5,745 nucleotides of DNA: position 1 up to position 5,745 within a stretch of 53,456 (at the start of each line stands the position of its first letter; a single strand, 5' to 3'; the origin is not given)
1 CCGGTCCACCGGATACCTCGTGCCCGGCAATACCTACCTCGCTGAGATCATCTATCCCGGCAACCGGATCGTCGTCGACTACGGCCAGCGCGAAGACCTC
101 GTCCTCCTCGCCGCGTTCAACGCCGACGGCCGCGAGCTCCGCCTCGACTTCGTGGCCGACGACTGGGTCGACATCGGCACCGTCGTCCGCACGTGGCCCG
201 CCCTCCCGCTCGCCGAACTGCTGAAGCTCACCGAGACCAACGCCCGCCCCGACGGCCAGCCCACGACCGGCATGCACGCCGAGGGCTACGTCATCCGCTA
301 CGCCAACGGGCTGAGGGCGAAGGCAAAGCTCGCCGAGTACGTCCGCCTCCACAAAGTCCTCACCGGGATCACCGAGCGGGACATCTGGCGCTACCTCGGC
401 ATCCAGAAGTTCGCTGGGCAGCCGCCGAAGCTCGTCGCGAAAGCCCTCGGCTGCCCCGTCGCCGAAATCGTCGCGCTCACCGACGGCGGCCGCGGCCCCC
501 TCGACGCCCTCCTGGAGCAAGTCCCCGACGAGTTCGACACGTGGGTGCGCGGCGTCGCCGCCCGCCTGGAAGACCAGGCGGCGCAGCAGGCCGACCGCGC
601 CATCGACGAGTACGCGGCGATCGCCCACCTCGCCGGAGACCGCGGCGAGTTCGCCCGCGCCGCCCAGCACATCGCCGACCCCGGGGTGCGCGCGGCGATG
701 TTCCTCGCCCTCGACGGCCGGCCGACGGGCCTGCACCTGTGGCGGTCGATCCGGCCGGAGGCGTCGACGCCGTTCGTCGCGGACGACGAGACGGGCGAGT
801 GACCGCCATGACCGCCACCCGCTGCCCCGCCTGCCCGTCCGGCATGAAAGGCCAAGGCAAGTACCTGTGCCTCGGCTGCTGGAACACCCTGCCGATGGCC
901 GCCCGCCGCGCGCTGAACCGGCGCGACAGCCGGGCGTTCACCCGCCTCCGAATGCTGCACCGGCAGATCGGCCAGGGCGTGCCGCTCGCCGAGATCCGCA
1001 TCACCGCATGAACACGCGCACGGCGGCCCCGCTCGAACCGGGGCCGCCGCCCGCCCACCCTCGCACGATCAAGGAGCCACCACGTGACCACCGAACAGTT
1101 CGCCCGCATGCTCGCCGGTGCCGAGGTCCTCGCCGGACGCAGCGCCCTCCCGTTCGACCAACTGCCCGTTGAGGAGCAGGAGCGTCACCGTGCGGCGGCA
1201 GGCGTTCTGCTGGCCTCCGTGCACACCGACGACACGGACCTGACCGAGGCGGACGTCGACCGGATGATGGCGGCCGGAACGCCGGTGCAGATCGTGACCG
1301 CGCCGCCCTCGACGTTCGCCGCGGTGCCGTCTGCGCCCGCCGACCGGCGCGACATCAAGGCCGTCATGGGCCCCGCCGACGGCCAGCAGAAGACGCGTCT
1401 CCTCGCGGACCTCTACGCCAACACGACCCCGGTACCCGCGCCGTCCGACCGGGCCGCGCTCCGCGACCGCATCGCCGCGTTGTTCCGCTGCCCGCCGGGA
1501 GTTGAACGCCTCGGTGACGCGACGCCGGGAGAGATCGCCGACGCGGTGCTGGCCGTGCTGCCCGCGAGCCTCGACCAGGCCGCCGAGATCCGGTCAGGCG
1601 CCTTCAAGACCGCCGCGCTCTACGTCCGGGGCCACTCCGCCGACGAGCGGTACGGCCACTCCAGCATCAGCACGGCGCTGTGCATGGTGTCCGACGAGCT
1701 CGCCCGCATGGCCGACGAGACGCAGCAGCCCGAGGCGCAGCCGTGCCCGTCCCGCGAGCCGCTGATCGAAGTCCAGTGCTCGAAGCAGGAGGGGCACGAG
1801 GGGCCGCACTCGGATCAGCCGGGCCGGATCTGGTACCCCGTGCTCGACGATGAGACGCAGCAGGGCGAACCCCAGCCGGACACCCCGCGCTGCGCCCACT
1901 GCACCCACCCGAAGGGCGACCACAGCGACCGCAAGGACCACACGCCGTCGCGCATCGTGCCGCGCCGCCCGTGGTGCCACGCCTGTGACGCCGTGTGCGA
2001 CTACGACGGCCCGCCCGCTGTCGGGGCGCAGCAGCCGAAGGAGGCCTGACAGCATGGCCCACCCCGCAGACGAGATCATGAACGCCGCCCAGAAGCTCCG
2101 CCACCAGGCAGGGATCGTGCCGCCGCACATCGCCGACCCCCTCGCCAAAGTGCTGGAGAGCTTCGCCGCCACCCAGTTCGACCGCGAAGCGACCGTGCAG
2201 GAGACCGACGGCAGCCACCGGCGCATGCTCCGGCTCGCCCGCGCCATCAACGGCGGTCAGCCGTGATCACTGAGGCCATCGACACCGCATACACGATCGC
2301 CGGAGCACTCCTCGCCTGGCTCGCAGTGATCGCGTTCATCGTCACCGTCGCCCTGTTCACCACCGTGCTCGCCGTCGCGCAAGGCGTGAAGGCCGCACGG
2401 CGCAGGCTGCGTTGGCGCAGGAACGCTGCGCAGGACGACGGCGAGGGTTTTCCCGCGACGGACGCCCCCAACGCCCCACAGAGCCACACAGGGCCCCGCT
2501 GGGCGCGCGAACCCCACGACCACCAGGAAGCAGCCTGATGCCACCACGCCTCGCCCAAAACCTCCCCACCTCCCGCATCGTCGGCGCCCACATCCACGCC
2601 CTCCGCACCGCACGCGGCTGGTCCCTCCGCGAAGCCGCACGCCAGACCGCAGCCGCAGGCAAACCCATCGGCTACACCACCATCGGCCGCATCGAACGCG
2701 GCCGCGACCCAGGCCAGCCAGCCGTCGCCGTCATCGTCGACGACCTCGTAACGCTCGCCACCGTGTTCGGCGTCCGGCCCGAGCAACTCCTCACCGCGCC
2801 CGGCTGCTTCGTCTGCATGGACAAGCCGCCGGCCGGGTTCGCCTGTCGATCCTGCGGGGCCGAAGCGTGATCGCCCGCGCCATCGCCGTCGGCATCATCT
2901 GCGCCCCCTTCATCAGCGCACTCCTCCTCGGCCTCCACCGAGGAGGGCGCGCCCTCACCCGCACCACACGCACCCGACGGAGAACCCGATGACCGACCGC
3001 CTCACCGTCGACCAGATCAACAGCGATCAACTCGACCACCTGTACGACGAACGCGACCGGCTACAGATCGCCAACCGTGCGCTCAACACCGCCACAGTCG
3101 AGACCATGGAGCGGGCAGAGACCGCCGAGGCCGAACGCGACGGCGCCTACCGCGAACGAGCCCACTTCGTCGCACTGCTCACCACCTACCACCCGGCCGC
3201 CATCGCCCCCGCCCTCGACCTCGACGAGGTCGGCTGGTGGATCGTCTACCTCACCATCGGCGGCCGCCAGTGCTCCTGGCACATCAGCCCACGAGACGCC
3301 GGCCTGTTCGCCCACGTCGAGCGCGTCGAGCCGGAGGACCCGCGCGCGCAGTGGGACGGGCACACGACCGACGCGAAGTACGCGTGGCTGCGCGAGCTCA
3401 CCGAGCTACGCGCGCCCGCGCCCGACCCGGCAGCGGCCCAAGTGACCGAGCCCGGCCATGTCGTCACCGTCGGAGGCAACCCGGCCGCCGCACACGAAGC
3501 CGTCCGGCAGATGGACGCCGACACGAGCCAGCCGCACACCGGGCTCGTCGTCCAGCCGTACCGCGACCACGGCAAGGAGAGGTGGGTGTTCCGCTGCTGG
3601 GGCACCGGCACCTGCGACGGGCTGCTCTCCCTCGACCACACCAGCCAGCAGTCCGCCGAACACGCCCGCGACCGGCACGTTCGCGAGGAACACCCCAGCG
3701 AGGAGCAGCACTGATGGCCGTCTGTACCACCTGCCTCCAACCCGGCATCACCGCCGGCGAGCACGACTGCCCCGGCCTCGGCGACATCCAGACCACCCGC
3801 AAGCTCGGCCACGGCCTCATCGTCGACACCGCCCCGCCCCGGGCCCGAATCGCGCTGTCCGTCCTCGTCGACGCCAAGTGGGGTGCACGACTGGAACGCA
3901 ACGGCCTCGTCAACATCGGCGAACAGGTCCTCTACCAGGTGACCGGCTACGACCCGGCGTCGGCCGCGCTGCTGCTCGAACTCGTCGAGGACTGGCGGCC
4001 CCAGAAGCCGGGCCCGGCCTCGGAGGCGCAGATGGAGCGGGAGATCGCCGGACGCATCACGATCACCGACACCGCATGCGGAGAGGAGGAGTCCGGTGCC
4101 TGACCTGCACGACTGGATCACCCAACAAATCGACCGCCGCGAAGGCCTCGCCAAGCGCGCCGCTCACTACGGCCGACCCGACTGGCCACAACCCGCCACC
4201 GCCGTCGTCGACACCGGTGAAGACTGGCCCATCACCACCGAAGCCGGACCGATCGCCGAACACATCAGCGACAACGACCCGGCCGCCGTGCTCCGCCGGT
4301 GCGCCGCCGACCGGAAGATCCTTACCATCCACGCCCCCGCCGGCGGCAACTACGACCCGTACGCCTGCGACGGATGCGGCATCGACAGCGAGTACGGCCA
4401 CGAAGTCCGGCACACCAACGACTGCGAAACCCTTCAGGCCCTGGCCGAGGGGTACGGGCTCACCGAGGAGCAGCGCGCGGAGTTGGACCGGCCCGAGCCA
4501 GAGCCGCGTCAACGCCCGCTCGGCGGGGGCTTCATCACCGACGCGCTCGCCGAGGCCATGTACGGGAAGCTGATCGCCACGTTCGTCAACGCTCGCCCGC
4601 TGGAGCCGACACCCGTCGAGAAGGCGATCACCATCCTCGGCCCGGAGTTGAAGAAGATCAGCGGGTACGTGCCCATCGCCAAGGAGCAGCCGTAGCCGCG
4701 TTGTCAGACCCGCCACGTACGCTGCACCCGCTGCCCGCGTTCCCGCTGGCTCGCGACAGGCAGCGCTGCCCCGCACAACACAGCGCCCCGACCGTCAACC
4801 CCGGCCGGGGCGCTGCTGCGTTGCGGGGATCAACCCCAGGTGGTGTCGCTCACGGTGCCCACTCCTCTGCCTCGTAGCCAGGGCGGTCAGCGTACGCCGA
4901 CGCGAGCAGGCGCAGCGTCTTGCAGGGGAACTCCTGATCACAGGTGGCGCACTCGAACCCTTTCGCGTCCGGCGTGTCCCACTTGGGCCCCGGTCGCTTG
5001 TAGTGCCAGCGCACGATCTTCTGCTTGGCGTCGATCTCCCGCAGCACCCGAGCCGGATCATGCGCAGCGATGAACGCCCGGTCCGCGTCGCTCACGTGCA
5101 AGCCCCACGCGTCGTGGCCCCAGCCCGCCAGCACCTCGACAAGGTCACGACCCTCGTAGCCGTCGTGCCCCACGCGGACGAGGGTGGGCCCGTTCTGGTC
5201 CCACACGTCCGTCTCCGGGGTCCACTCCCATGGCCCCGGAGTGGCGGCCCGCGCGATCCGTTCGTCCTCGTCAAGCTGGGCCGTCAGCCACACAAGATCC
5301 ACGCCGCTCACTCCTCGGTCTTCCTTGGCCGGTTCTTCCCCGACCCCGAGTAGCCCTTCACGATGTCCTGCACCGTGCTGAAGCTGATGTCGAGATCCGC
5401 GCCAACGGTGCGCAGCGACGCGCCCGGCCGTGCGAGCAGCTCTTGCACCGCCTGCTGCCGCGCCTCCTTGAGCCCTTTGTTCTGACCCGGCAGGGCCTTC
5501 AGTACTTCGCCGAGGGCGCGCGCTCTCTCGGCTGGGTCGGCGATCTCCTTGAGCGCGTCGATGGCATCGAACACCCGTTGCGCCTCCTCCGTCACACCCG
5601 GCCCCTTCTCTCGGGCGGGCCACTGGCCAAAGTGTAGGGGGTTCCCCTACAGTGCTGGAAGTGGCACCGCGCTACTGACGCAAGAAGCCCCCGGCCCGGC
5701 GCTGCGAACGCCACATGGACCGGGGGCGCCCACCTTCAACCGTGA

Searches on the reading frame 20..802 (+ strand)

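Call 24: search_protein_families(library=pfam, proteins=[window:20-802:+], max_evalue=0.01)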
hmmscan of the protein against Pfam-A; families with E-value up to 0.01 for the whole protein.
window:20-802:+ (260 aa): 0 families

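Call 67: search_protein_families(library=phrogs, proteins=[window:20-802:+], max_evalue=0.001)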
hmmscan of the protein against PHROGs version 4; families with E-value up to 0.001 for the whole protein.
window:20-802:+ (260 aa): 1 family
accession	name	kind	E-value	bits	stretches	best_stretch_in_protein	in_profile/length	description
phrog_562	-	tail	1.2e-17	64.9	1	3-125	156-269/377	RNA ligase and tail fiber protein attachment catalyst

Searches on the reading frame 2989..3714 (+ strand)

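Call 24: search_protein_families(library=pfam, proteins=[window:2989-3714:+], max_evalue=0.01)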
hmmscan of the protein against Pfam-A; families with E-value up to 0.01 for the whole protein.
window:2989-3714:+ (241 aa): 1 family
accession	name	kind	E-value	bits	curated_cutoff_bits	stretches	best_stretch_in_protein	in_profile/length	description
PF25311.1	WDGH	-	0.0094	16.7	27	0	82-129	46-89/97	WDGH domain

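Call 67: search_protein_families(library=phrogs, proteins=[window:2989-3714:+], max_evalue=0.001)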
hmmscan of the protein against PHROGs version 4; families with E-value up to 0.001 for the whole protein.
window:2989-3714:+ (241 aa): 2 families
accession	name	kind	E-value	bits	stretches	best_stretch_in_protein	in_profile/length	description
phrog_3392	-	unknown function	6.5e-05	23.9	1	82-139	252-305/310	-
phrog_16023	-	unknown function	0.00034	21.9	1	8-137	11-118/128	-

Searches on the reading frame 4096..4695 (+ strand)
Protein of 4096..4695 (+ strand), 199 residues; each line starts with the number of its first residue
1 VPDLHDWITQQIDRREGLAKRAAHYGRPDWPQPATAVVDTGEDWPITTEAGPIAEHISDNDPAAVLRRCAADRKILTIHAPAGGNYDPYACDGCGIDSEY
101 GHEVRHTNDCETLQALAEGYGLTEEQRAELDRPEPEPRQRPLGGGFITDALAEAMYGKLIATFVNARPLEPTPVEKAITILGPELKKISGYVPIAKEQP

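Call 24: search_protein_families(library=pfam, proteins=[window:4096-4695:+], max_evalue=0.01)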
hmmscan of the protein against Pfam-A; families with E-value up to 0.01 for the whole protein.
window:4096-4695:+ (199 aa): 1 family
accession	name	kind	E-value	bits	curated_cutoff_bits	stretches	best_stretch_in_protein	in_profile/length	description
PF19730.4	DUF6221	-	5e-12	47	27.6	1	1-120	1-110/122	Family of unknown function (DUF6221)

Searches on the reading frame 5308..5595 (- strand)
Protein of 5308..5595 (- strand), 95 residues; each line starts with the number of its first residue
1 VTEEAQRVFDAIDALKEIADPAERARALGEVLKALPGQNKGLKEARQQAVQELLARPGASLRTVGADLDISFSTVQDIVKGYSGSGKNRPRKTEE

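Call 24: search_protein_families(library=pfam, proteins=[window:5308-5595:-], max_evalue=0.01)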
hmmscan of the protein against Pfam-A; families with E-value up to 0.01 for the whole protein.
window:5308-5595:- (95 aa): 2 families
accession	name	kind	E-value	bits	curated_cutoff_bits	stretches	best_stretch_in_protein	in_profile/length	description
PF13384.12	HTH_23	-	4.9e-06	26.6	24.6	1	44-86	4-45/50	Homeodomain-like domain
PF13518.12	HTH_28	-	0.0091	16.5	25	0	46-84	2-38/52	Helix-turn-helix domain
